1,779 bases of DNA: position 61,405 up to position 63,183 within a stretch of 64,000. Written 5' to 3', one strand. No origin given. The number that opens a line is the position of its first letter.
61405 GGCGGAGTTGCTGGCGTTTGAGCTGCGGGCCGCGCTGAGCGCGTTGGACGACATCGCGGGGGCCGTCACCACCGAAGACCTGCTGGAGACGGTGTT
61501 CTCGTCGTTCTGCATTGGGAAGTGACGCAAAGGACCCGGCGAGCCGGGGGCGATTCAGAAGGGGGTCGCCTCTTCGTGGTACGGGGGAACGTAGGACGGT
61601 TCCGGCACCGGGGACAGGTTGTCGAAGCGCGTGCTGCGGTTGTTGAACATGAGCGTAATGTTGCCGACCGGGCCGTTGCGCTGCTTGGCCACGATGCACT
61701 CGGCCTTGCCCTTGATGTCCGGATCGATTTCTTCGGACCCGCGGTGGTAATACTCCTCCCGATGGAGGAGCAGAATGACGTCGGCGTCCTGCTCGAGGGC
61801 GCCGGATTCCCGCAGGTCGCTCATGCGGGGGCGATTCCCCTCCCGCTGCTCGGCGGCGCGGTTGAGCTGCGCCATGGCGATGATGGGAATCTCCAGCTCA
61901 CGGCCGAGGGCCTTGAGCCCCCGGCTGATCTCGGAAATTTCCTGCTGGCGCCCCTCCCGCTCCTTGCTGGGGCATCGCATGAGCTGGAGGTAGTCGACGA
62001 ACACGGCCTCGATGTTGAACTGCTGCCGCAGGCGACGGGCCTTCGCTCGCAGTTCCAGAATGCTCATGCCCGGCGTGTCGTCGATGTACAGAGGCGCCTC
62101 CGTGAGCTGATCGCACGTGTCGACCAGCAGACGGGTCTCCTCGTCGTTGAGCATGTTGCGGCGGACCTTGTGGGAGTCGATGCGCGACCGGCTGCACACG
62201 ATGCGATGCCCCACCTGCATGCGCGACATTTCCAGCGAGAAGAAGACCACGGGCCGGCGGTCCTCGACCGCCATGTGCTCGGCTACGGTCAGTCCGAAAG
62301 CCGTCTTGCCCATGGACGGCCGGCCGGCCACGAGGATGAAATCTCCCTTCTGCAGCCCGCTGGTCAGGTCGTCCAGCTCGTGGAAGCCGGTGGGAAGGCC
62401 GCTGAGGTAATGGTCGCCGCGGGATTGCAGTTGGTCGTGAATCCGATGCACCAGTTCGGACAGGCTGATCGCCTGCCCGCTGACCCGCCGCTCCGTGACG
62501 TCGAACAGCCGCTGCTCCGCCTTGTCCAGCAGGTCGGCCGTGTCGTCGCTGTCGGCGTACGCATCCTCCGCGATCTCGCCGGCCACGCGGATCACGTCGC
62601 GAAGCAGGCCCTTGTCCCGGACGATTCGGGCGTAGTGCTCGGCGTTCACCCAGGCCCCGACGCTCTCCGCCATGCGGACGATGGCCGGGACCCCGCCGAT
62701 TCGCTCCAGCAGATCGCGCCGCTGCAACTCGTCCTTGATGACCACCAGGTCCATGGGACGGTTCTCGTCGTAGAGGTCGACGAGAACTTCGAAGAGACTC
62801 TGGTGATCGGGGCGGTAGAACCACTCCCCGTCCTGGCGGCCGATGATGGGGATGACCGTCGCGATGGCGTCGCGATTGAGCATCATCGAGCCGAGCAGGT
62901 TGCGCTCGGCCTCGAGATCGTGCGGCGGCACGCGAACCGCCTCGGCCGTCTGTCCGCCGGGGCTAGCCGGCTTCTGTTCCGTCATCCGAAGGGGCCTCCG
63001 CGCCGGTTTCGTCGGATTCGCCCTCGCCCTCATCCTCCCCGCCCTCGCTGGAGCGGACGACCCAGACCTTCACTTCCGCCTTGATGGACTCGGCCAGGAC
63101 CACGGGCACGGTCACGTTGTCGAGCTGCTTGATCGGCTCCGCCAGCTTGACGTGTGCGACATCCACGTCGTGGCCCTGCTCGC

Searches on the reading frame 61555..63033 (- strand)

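Call 41: search_protein_families(library=pfam, proteins=[window:61555-63033:-])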
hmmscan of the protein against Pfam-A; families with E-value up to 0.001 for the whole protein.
window:61555-63033:- (492 aa): 4 families
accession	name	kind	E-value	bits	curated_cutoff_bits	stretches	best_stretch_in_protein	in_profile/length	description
PF03796.21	DnaB_C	-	1.7e-102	342.6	27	1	212-472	1-255/255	DnaB-like helicase C terminal domain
PF00772.26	DnaB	-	5e-26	91.2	23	1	36-140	2-103/103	DnaB-like helicase N terminal domain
PF13481.12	AAA_25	-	2.5e-08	34.2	27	1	214-382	16-182/195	AAA domain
PF06745.19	ATPase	-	3.9e-08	33.4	26.6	1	214-376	2-154/231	KaiC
